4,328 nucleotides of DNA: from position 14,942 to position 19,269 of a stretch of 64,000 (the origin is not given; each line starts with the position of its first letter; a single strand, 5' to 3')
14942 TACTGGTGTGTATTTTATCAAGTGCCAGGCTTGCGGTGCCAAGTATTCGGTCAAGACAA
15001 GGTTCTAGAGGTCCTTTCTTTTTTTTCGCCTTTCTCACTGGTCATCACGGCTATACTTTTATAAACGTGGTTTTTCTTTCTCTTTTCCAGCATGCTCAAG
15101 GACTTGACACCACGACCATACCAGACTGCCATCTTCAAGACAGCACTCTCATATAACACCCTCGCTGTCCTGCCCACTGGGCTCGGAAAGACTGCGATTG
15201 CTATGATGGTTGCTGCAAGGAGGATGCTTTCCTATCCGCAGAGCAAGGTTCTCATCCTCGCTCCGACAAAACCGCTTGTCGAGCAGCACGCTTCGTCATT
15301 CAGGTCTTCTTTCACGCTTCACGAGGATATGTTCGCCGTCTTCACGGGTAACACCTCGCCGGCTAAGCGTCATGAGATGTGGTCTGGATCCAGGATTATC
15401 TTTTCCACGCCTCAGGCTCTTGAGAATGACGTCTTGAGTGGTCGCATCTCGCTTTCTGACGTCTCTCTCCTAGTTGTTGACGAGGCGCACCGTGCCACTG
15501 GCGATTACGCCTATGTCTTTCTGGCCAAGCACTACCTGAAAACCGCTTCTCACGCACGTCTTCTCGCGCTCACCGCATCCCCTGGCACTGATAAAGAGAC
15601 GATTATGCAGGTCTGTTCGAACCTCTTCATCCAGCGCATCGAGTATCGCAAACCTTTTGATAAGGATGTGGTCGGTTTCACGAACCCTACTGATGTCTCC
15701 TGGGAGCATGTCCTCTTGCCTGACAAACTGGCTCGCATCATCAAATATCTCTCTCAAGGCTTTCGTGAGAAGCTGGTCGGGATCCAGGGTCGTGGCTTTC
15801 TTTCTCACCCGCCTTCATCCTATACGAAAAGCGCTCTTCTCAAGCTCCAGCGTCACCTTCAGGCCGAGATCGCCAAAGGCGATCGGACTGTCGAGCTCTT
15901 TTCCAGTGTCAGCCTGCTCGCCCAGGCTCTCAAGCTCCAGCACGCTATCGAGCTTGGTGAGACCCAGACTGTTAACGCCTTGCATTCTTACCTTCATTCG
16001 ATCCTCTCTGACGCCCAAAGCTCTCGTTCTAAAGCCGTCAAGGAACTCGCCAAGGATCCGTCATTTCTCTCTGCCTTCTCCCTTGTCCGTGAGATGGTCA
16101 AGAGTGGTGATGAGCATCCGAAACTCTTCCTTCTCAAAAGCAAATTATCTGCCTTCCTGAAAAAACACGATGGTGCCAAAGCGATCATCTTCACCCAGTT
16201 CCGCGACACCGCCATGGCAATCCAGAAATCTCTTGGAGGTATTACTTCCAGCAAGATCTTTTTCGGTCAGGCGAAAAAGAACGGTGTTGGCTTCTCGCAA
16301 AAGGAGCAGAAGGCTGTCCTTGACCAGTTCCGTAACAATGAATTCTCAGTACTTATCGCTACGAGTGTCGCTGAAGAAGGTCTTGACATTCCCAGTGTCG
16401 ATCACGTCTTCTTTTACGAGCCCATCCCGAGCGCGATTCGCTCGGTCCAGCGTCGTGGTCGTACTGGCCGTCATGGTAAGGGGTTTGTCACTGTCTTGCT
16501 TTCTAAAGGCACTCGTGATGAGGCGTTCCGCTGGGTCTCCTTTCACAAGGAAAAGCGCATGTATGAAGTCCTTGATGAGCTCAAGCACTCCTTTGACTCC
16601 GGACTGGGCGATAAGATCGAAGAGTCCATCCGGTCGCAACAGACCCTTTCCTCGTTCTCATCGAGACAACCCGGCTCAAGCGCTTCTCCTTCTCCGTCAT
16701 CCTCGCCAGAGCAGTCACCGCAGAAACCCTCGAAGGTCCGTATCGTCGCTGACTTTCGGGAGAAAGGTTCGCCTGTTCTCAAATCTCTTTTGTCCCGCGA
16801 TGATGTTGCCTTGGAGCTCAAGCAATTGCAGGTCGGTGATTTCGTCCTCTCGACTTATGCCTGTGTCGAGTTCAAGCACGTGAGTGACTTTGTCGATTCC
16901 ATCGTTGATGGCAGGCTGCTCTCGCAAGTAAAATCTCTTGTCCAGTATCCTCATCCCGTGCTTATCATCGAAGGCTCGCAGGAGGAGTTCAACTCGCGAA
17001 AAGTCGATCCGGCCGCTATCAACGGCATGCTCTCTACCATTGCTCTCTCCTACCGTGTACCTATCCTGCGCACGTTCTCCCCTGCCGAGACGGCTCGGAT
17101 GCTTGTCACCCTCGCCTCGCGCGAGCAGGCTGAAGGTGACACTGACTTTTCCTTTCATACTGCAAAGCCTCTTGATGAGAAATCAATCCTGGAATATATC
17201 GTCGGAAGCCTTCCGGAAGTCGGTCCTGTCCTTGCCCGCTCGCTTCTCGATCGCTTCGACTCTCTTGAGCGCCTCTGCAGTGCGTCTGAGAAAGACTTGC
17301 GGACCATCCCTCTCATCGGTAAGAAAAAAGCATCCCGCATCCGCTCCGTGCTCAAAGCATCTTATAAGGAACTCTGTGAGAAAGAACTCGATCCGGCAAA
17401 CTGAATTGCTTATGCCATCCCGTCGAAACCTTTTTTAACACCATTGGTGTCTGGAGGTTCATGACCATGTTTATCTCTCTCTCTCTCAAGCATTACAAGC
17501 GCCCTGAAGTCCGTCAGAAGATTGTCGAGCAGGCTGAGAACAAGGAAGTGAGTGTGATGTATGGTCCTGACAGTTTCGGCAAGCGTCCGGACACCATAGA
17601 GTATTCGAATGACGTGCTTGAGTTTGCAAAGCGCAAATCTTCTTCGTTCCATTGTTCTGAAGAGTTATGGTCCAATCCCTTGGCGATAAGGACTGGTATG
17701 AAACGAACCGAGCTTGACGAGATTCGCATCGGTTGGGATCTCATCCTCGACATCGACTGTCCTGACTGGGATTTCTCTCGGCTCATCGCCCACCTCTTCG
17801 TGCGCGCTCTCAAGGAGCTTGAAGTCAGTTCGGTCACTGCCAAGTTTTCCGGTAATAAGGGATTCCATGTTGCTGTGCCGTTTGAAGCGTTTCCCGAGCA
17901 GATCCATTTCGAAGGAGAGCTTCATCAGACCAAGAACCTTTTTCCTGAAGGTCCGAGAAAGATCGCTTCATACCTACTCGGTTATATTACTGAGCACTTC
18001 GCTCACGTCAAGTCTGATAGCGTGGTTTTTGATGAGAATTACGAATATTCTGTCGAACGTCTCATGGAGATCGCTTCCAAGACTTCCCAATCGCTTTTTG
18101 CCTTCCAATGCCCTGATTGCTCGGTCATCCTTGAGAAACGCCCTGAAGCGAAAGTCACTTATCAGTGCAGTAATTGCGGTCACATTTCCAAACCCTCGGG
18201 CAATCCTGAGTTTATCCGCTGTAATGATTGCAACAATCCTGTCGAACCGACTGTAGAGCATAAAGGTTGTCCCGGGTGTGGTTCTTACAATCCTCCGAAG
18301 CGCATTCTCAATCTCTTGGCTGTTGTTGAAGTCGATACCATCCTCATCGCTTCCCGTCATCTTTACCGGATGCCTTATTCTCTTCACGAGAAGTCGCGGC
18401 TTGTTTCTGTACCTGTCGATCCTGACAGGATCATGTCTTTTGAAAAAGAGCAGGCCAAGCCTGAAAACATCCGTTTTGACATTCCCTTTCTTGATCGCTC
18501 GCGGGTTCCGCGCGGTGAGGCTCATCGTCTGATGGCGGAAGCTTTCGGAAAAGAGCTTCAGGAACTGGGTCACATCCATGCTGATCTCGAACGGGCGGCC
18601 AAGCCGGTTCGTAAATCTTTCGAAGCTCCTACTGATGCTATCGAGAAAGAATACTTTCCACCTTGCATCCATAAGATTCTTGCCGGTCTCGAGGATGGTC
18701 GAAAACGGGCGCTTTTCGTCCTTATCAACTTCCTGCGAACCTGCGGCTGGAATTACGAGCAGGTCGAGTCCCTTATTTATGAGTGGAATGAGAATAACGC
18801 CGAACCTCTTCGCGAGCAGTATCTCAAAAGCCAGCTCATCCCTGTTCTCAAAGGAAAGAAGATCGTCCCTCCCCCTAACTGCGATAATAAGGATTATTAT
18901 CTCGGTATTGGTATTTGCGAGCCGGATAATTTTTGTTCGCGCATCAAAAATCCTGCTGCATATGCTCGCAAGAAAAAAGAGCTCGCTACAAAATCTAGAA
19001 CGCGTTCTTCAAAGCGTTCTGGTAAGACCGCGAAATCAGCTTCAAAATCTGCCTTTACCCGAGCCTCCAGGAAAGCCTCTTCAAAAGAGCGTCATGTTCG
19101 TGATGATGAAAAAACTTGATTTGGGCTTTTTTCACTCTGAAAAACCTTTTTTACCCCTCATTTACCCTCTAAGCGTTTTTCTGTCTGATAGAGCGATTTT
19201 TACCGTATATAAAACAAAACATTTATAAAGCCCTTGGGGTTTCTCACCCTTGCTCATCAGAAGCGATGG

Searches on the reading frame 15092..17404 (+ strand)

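Call 24: search_protein_families(library=pfam, proteins=[window:15092-17404:+], max_evalue=0.001)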
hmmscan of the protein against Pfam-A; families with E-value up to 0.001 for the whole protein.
window:15092-17404:+ (770 aa): 11 families
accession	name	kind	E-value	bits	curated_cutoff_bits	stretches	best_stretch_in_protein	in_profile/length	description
PF00270.35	DEAD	-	8.6e-26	91.1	26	1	8-166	1-162/167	DEAD/DEAH box helicase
PF02732.21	ERCC4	-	5e-25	88.5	24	1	554-673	2-139/140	ERCC4 domain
PF00271.37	Helicase_C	-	4.8e-23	81.9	23.5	1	351-462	5-110/110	Helicase conserved C-terminal domain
PF04851.21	ResIII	-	2.8e-20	73.3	22.5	1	5-164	2-162/164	Type III restriction enzyme, res subunit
PF21210.2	RNA_helicase_helical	-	1.6e-19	70.5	27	1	225-326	5-104/108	Putative ATP-dependent RNA helicase, helical bundle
PF14520.12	HHH_5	-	1e-10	42.4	27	1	706-755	6-56/57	Helix-hairpin-helix domain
PF12826.13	HHH_2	-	2.3e-08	34.5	27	1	707-755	8-56/64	Helix-hairpin-helix motif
PF00633.29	HHH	-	1.9e-05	24.7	24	0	725-752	2-29/30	Helix-hairpin-helix motif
PF18766.7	SWI2_SNF2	-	4.8e-05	23.6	26.7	1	29-169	27-160/221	SWI2/SNF2 ATPase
PF22590.2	Cas3-like_C_2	-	9e-05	23.1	27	1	404-462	46-105/106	CRISPR-associated nuclease/helicase Cas3, C-terminal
PF13245.12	AAA_19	-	0.00079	20.1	25.1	0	15-134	5-101/134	AAA domain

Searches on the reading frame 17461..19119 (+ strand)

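Call 24: search_protein_families(library=pfam, proteins=[window:17461-19119:+], max_evalue=0.001)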
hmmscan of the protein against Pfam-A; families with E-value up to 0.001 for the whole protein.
window:17461-19119:+ (552 aa): 3 families
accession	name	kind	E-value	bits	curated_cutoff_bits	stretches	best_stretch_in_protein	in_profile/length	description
PF04104.19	DNA_primase_lrg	-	1.6e-08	34.6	22.4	1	389-496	98-218/266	Eukaryotic and archaeal DNA primase, large subunit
PF01896.25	DNA_primase_S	-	9e-07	29.8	26.8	1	100-320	8-162/163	DNA primase small subunit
PF21686.3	LigD_Prim-Pol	-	0.00011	22.3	27.4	1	93-143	102-156/254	LigD, primase-polymerase domain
